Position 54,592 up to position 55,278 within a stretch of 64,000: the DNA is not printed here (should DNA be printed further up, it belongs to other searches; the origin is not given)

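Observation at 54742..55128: Orphan EndoA/MazF-type toxin with no antitoxin gene, apparently under SOS control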

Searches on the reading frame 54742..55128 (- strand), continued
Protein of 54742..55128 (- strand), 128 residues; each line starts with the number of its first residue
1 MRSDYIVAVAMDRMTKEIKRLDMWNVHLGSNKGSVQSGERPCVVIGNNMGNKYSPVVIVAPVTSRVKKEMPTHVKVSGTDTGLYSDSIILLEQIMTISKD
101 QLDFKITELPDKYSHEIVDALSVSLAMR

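Call 44: get_annotated_region(hit=H14, flank=2500)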
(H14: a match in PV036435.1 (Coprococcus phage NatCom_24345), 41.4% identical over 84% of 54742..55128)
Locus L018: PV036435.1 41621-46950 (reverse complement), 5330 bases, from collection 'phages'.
description: Coprococcus phage NatCom_24345, complete genome.
organism: Coprococcus phage NatCom_24345 (NCBI taxid 3403523)
taxonomy: Viruses; Duplodnaviria; Heunggongvirae; Uroviricota; Caudoviricetes; Ca. Heliusvirales
host: Coprococcus sp.; source: human feces; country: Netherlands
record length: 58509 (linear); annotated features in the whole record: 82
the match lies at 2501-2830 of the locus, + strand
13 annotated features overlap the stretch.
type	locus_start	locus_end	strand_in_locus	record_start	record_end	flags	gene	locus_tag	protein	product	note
CDS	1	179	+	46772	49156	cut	-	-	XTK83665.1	DNA helicase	-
CDS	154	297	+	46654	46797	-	-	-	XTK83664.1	hypothetical protein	-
CDS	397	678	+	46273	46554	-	-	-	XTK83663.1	hypothetical protein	-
CDS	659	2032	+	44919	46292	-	-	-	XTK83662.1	hypothetical protein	-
CDS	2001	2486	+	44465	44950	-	-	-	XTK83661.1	hypothetical protein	-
CDS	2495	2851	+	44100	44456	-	-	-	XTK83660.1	MazF-like growth inhibitor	-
CDS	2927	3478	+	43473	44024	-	-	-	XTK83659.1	hypothetical protein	-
CDS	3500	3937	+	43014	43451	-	-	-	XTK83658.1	hypothetical protein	-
CDS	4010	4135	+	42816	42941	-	-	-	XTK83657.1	hypothetical protein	-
CDS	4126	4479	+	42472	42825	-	-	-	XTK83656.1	HNH endonuclease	-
CDS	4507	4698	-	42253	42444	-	-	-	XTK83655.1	hypothetical protein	-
CDS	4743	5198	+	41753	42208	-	-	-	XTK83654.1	hypothetical protein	-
CDS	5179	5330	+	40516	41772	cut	-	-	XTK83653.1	DNA methyltransferase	-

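Call 46: search_protein_families(library=ncbifam, proteins=[window:54742-55110:-], max_evalue=0.01)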
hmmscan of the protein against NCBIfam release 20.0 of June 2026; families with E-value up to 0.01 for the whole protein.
window:54742-55110:- (122 aa): 1 family
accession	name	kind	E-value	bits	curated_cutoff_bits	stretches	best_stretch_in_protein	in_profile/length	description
NF007386.0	PRK09907.1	equivalog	6.9e-08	32.5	120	1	17-92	12-82/111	endoribonuclease MazF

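Call 53: find_encoding_contigs(protein=P0033, flank=3000, max_places=1)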
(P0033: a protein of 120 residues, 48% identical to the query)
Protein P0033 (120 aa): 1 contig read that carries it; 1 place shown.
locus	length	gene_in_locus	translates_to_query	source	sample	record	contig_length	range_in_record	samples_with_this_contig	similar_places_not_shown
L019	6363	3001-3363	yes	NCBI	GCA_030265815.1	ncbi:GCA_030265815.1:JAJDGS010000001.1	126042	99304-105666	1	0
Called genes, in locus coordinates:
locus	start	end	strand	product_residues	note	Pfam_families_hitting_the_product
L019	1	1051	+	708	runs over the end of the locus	-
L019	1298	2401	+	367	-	PF02661:Fic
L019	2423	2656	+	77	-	PF13560:HTH_31, PF01381:HTH_3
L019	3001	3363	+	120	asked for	PF02452:PemK_toxin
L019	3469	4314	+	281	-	PF02588:YitT_membrane, PF10035:DUF2179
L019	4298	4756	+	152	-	PF02367:TsaE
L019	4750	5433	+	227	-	PF00814:TsaD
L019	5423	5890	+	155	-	PF13420:Acetyltransf_4 (weak), PF00583:Acetyltransf_1, PF13673:Acetyltransf_10, PF13508:Acetyltransf_7, PF08445:FR47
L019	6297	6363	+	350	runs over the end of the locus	-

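Call 54: find_encoding_contigs(protein=P0022, flank=3000, max_places=1)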
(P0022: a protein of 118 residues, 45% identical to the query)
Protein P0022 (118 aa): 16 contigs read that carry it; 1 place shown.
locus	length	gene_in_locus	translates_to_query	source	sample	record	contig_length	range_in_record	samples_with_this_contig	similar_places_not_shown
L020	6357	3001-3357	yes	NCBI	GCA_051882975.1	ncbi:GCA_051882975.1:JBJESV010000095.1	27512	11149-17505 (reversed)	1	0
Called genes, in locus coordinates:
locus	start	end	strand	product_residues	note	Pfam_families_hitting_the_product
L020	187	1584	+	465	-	PF03448:MgtE_N, PF00571:CBS, PF01769:MgtE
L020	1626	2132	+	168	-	-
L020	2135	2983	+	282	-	PF01256:Carb_kinase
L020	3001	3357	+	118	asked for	PF02452:PemK_toxin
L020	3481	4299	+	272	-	PF00456:Transketolase_N, PF13292:DXP_synthase_N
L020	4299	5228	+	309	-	PF02779:Transket_pyr, PF17147:PFOR_II (faint), PF02780:Transketolase_C, PF22613:Transketolase_C_1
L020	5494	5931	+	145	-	PF14343:PrcB_C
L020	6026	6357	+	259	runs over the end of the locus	-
